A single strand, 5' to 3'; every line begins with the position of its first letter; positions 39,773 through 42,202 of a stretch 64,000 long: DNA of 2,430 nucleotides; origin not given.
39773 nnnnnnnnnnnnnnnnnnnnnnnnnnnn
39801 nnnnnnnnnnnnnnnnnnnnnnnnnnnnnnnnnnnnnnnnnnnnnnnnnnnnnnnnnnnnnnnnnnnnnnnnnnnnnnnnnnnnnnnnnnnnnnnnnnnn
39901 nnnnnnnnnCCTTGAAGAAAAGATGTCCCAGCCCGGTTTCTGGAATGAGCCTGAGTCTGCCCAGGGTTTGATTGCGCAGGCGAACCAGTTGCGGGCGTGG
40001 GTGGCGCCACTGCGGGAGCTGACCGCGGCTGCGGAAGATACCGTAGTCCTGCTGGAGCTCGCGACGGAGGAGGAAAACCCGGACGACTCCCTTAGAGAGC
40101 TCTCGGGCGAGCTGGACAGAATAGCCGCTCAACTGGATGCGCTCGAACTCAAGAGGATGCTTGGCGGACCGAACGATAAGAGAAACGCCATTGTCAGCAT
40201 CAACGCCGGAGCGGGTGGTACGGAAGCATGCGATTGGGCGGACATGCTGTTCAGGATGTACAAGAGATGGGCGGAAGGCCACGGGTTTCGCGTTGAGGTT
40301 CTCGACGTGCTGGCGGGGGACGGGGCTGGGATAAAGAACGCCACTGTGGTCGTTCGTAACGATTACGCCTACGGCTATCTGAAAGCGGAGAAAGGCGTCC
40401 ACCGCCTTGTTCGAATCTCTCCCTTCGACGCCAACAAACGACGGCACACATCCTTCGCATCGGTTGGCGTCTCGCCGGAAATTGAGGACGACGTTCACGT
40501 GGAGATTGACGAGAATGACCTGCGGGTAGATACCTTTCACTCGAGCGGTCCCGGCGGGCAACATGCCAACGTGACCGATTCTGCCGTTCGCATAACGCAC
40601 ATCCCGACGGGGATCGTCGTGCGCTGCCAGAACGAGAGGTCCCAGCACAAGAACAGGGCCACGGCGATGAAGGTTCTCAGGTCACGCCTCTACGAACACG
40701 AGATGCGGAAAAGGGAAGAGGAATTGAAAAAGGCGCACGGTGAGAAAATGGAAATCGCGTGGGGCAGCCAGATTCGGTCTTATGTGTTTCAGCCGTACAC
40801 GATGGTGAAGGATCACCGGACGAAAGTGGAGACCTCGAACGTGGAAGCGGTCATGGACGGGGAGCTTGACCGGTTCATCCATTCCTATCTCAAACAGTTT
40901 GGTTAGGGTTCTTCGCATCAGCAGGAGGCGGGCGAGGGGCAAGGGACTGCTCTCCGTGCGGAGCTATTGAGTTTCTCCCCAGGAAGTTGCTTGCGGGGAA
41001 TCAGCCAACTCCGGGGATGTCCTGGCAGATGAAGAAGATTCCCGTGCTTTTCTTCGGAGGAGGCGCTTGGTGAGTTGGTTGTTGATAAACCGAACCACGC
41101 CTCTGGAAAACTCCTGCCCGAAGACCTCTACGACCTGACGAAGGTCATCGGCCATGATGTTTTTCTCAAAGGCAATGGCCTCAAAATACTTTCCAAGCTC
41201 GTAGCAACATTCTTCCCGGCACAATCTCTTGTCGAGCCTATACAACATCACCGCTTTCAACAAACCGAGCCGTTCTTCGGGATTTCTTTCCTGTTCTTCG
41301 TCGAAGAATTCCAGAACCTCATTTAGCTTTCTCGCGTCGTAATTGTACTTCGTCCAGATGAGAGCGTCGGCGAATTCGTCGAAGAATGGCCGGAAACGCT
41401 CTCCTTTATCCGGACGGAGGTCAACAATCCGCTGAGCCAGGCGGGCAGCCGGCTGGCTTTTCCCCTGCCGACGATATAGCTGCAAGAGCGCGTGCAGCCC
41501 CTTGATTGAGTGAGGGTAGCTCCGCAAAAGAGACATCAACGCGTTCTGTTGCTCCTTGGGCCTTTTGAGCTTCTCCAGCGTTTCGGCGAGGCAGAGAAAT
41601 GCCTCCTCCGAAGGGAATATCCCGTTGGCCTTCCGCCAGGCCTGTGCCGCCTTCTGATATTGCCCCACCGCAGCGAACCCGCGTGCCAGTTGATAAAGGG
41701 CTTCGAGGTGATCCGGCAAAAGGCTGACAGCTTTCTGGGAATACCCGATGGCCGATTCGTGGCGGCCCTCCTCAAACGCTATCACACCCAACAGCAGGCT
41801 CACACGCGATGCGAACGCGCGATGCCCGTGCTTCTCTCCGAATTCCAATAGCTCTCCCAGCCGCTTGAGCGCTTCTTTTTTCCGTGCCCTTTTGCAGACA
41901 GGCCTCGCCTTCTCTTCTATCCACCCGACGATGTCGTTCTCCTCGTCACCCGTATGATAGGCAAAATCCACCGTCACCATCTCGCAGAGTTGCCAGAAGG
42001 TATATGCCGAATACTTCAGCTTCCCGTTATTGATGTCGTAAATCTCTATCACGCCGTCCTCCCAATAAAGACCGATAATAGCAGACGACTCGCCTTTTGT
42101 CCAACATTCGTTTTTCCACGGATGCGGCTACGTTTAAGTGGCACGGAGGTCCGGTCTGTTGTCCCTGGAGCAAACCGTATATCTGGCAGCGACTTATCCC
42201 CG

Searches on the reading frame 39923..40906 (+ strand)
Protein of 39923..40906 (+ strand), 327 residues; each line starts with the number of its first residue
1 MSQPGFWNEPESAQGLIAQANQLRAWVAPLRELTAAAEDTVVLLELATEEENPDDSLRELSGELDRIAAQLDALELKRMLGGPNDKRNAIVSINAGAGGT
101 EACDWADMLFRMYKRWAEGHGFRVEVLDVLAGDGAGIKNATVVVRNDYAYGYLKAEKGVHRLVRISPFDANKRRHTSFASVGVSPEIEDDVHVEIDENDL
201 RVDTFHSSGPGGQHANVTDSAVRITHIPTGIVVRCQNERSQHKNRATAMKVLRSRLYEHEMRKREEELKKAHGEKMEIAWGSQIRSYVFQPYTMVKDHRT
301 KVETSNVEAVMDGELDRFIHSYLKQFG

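Call 9: search_protein_families(library=pfam, proteins=[window:39923-40906:+], max_evalue=0.001)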
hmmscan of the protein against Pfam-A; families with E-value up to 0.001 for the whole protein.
window:39923-40906:+ (327 aa): 2 families
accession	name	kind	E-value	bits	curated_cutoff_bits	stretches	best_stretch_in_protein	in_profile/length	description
PF03462.23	PCRF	-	1.7e-55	188.3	24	1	1-181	12-194/194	PCRF domain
PF00472.26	RF-1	-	1.2e-44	151.4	35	1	190-299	2-116/116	RF-1 domain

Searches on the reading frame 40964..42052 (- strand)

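Call 9: search_protein_families(library=pfam, proteins=[window:40964-42052:-], max_evalue=0.001)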
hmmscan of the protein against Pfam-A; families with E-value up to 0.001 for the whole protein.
window:40964-42052:- (362 aa): 12 families
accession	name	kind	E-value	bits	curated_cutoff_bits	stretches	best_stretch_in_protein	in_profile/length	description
PF07719.23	TPR_2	-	6.4e-09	35.7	27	0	117-142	2-27/34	Tetratricopeptide repeat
PF12895.13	ANAPC3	-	8.9e-09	36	27.2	1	96-167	3-74/82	Anaphase-promoting complex, cyclosome, subunit 3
PF13428.12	TPR_14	-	9.6e-09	35.5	23.5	0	117-157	2-43/44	Tetratricopeptide repeat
PF13424.12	TPR_12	-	4.5e-07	30.4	30.1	1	86-138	7-67/77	Tetratricopeptide repeat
PF13174.12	TPR_6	-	1.6e-06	28.8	26.3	0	117-143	1-27/33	Tetratricopeptide repeat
PF13181.12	TPR_8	-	3.2e-06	27.3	25.7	0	85-114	4-33/34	Tetratricopeptide repeat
PF00515.34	TPR_1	-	4.7e-06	26.6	27.8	0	88-115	7-34/34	Tetratricopeptide repeat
PF13371.12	TPR_9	-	1.6e-05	25.3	35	0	90-138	3-51/73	Tetratricopeptide repeat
PF14559.12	TPR_19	-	5.6e-05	23.8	25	1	92-137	1-46/68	Tetratricopeptide repeat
PF13431.12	TPR_17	-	8.5e-05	23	24.4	0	106-135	3-32/34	Tetratricopeptide repeat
PF25064.1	ARM_TT21_5th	-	0.00021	22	27.8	0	149-209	1-61/117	TT21 fifth ARM repeats domain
PF13432.12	TPR_16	-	0.00029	21.7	32.7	0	72-113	27-62/65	Tetratricopeptide repeat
